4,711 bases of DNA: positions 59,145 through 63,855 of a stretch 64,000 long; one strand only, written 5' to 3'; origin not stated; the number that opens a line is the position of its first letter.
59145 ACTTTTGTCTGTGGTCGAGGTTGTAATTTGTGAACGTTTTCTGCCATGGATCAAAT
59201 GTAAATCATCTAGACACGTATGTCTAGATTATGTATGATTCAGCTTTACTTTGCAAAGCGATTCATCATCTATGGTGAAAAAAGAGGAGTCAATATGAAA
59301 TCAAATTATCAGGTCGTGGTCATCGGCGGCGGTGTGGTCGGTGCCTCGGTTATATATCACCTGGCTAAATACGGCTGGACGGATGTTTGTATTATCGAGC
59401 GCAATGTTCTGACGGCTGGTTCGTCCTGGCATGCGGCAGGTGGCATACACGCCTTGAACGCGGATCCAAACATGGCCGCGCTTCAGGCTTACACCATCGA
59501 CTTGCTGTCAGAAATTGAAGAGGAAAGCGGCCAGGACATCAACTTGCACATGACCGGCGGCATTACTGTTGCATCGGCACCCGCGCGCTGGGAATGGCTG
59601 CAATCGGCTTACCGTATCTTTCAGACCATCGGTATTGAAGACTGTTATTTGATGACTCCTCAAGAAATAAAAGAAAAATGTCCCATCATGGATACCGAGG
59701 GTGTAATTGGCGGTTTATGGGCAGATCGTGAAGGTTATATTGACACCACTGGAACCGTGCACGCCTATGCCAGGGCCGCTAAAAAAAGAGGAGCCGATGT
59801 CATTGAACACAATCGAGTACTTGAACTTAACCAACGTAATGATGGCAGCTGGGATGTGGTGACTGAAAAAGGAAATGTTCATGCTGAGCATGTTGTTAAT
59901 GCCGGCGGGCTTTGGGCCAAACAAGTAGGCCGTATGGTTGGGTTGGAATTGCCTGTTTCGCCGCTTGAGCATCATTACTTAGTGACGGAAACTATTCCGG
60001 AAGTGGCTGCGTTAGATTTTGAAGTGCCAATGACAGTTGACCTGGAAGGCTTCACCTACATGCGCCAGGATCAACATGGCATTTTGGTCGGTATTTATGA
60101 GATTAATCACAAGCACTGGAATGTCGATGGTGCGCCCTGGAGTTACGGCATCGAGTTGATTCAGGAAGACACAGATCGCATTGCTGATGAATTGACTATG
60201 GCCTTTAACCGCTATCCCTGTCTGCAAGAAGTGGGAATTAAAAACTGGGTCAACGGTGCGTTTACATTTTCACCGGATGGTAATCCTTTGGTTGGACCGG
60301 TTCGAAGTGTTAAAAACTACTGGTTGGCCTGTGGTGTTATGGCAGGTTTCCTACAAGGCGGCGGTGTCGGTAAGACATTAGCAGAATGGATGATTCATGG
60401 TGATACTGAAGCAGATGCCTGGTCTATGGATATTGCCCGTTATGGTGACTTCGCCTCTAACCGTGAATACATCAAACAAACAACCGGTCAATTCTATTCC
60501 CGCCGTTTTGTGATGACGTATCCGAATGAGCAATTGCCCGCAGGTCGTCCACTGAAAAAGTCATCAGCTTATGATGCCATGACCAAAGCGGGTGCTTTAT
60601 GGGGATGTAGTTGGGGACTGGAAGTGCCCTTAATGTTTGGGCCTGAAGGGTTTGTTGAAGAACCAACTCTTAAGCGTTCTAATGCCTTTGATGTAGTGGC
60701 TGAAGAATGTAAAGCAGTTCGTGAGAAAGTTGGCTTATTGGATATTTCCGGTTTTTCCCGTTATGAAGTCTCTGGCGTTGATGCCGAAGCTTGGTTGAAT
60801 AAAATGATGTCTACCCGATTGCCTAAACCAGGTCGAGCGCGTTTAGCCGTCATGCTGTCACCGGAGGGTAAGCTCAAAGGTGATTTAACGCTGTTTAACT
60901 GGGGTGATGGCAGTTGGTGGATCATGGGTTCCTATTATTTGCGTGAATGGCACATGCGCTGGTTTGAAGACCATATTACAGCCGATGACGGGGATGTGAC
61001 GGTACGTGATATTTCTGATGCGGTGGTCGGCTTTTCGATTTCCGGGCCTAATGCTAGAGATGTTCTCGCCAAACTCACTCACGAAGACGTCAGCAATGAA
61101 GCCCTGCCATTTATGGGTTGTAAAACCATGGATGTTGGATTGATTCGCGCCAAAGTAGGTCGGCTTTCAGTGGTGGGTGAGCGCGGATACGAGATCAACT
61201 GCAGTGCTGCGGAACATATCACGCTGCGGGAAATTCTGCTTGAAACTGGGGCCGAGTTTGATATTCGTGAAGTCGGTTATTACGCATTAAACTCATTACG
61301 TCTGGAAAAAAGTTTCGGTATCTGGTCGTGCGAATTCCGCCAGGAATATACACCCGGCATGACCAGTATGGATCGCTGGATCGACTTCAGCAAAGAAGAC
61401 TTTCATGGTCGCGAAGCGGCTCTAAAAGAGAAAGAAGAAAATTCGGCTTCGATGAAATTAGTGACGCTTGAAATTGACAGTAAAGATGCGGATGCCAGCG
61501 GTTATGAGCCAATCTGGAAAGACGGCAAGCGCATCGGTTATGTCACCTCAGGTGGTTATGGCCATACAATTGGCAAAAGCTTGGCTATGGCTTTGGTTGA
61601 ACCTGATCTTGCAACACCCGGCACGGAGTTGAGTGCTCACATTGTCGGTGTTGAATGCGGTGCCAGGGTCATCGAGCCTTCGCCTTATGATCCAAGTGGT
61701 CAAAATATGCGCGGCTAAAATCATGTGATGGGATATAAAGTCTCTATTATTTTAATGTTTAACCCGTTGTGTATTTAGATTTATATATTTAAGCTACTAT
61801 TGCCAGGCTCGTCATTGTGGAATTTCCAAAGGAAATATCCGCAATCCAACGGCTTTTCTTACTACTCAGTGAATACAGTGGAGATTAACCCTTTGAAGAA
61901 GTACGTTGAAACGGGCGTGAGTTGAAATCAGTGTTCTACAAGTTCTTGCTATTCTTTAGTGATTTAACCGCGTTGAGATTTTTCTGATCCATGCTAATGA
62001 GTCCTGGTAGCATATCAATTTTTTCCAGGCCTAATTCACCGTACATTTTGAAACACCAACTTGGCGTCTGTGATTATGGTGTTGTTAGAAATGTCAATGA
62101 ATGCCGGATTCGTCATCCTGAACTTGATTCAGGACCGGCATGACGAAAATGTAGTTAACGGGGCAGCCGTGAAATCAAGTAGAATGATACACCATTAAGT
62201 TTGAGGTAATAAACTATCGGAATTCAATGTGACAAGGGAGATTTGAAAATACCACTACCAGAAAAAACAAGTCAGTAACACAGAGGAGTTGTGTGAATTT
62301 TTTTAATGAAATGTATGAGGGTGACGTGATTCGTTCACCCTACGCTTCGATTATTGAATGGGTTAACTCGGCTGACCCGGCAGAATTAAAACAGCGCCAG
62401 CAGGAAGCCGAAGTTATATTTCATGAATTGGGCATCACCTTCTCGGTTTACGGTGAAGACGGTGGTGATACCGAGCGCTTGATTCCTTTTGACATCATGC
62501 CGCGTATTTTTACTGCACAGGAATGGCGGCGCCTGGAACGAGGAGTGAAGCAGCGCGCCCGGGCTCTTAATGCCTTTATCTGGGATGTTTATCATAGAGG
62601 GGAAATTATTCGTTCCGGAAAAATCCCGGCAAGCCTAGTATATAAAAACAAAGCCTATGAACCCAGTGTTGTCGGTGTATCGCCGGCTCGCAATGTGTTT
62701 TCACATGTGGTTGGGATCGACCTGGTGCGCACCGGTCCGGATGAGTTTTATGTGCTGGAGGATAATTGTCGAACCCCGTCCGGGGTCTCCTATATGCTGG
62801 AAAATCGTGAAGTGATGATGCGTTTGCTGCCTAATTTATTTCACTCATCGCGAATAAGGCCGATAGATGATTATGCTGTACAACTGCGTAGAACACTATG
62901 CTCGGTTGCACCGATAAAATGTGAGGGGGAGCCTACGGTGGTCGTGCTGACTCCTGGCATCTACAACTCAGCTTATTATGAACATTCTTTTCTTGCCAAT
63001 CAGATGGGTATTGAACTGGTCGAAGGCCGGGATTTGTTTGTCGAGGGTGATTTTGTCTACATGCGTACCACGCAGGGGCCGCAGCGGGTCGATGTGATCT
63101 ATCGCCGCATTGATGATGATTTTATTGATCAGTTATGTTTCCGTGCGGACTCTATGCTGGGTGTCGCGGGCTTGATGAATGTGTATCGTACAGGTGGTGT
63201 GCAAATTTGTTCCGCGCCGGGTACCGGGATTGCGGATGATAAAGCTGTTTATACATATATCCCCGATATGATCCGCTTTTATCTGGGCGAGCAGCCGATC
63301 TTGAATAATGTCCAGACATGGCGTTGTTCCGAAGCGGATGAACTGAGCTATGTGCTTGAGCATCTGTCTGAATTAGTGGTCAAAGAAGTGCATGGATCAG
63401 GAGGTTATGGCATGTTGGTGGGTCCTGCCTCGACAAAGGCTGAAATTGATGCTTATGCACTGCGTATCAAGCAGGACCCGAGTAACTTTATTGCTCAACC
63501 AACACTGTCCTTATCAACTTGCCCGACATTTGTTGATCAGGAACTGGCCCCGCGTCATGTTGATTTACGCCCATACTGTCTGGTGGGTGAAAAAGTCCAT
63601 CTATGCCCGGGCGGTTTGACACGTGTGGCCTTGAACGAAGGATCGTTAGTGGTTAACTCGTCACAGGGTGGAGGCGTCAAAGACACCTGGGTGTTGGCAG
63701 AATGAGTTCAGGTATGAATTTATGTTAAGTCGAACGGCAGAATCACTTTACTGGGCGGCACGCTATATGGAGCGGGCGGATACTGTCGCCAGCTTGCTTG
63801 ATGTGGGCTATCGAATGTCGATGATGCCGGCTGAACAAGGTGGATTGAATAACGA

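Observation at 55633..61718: Putative complete betaine-to-glycine demethylation locus using an MttB/MtgB-like enzyme with no corrinoid partner, and with that gene frameshifted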

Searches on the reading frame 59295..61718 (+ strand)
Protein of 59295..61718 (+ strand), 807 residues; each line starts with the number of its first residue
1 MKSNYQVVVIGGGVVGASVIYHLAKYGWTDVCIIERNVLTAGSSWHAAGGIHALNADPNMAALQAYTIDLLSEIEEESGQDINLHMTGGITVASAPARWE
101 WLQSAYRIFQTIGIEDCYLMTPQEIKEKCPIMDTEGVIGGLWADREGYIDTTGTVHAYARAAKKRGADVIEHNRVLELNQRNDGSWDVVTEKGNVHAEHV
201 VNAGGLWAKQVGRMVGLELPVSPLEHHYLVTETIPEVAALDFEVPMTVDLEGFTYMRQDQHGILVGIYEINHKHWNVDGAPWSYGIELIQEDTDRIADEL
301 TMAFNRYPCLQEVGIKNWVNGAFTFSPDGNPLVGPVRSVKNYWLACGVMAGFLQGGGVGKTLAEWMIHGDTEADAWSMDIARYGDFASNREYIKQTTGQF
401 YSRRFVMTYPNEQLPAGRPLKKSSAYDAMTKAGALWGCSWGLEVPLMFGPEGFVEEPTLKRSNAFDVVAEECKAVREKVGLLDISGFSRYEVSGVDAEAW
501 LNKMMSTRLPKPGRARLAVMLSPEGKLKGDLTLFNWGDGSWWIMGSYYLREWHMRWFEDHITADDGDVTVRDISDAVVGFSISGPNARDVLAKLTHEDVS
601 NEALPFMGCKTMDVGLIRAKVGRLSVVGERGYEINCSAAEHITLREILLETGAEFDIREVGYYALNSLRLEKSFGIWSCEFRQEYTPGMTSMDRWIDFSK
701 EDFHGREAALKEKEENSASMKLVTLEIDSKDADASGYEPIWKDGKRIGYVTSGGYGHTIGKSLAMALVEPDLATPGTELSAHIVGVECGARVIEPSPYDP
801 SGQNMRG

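Call 7: search_protein_families(library=pfam, proteins=[window:59295-61718:+])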
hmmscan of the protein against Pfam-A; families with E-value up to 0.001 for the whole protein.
window:59295-61718:+ (807 aa): 6 families
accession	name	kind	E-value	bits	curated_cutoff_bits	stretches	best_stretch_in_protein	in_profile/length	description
PF01266.30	DAO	-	3.5e-69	234.4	27.9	1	7-365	2-353/353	FAD dependent oxidoreductase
PF01571.26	GCV_T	-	1.8e-62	211.3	25.6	1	426-693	2-253/255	Aminomethyltransferase folate-binding domain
PF08669.17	GCV_T_C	-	1.6e-22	79.6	25.9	1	721-799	2-80/80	Glycine cleavage T-protein C-terminal barrel domain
PF16350.10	FAO_M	-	1.1e-16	61.2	27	1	368-423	1-56/56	FAD dependent oxidoreductase central domain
PF13738.12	Pyr_redox_3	-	5.3e-05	23.1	30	0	151-208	80-136/305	Pyridine nucleotide-disulphide oxidoreductase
PF00890.30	FAD_binding_2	-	0.00046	19.9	20.4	1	7-184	2-174/414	FAD binding domain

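Call 8: search_protein_families(library=ncbifam, proteins=[window:59295-61718:+])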
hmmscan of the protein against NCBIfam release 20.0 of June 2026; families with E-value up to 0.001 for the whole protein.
window:59295-61718:+ (807 aa): 33 families (the best 25 are shown)
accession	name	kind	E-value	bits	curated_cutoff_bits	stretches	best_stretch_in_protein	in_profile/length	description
TIGR01372.1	soxA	subfamily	1.2e-50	172.3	1164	1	467-806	645-995/996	sarcosine oxidase subunit alpha family protein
NF001567.0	PRK00389.1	subfamily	6.6e-46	156.9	300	1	465-798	31-353/359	glycine cleavage system aminomethyltransferase GcvT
TIGR00528.1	gcvT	equivalog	3e-42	144.8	235.85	1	465-793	29-355/362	glycine cleavage system aminomethyltransferase GcvT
NF053776.1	TmaoDeMthMsil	equivalog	7.1e-34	117.4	1100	1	470-780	420-733/763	trimethylamine N-oxide demethylase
NF010093.0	PRK13579.1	equivalog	5.4e-32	111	459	1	470-793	43-359/371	glycine cleavage system aminomethyltransferase GcvT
TIGR01373.1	soxB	subfamily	2.3e-28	99.2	529.45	1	2-383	28-399/407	sarcosine oxidase subunit beta family protein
TIGR02352.1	thiamin_ThiO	equivalog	3.1e-27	95.6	250.8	1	7-229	1-228/351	glycine oxidase ThiO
NF008425.0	PRK11259.1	equivalog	4.6e-26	91.7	257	1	2-383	2-375/377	N-methyl-L-tryptophan oxidase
NF001933.0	PRK00711.1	subfamily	2.6e-18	66.2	383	1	58-227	106-276/429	D-amino acid dehydrogenase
NF009133.0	PRK12486.1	equivalog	7.3e-18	64.6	410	1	463-784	39-355/369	dimethylsulfoniopropionate demethylase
NF047633.1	SyrngDmethDesA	equivalog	1.3e-16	60.2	800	1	489-673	58-248/453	syringate O-demethylase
NF033460.1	glycerol3P_ox_II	equivalog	3.7e-16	59.3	460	1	4-217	1-217/361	type 2 glycerol-3-phosphate oxidase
TIGR03364.1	HpnW_proposed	hypoth_equivalog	7e-16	58.2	285.1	1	5-203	1-192/365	TIGR03364 family FAD-dependent oxidoreductase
TIGR01377.1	soxA_mon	subfamily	3.3e-15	55.8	479.65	1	5-377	1-369/381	amino oxidase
NF008726.1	PRK11728.1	equivalog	2.6e-14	52.8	299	1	5-219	1-213/389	L-2-hydroxyglutarate oxidase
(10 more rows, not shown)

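Call 23: search_solved_structures(query=window:59295-61718:+)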
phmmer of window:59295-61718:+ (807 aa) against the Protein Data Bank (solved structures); distinct sequences matched with E-value up to 0.001: 49.
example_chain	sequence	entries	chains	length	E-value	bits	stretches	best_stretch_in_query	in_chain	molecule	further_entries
5l46_A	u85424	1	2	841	7.5e-160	536.8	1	3-794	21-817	Dimethylglycine dehydrogenase, mitochondrial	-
4pab_A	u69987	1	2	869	4e-159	534.4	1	3-794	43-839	Dimethylglycine dehydrogenase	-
4p9s_A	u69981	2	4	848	5e-158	530.7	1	3-794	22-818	Dimethylglycine dehydrogenase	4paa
1pj5_A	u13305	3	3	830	3.4e-82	279.9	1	2-807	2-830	N,N-dimethylglycine oxidase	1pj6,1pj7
3gsi_A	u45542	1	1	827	1.4e-80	274.5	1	6-807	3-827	N,N-dimethylglycine oxidase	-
1yx2_A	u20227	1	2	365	5.4e-40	140.3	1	465-793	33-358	Aminomethyltransferase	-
1y56_B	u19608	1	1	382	2.3e-33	118.4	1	5-375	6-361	sarcosine oxidase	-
1woo_A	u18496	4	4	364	3.2e-31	111.3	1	467-780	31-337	Aminomethyltransferase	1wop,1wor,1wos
1vrq_A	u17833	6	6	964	2.9e-27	98.2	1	466-804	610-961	Sarcosine oxidase alpha subunit | Subunit alpha of sarcosine oxidase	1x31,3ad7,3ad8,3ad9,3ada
9q59_A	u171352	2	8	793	7.5e-26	93.5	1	469-802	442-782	trimethylamine N-oxide demethylase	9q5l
9q5a_A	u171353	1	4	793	7.5e-26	93.5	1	469-802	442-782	Trimethylamine N-oxide Demethylase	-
2gag_A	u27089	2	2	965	6.5e-24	87.1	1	467-804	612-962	heterotetrameric sarcosine oxidase alpha-subunit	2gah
1v5v_A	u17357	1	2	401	3.1e-22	81.5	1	467-801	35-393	aminomethyltransferase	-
4ysh_A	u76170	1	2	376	4.6e-19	71.1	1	3-229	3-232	Glycine oxidase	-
7cyx_A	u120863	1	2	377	6.8e-19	70.5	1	3-210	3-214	Glycine oxidase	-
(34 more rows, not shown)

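Call 73: find_encoding_contigs(protein=window:59295-61718:+, flank=10000, max_places=2)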
Protein window:59295-61718:+ (807 aa): no gene with exactly this product is on record in the collection.

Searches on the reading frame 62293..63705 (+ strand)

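Call 7: search_protein_families(library=pfam, proteins=[window:62293-63705:+])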
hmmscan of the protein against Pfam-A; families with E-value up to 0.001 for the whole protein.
window:62293-63705:+ (470 aa): 2 families
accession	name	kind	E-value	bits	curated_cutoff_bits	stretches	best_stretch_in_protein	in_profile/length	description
PF14403.11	CP_ATPgrasp_2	-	2.2e-164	547.3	32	1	70-446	1-374/374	Circularly permuted ATP-grasp type 2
PF04174.18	CP_ATPgrasp_1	-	7.1e-149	495.7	23.1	1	70-402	1-332/332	A circularly permuted ATPgrasp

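Call 8: search_protein_families(library=ncbifam, proteins=[window:62293-63705:+])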
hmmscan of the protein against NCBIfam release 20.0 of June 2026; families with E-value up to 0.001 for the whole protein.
window:62293-63705:+ (470 aa): 0 families
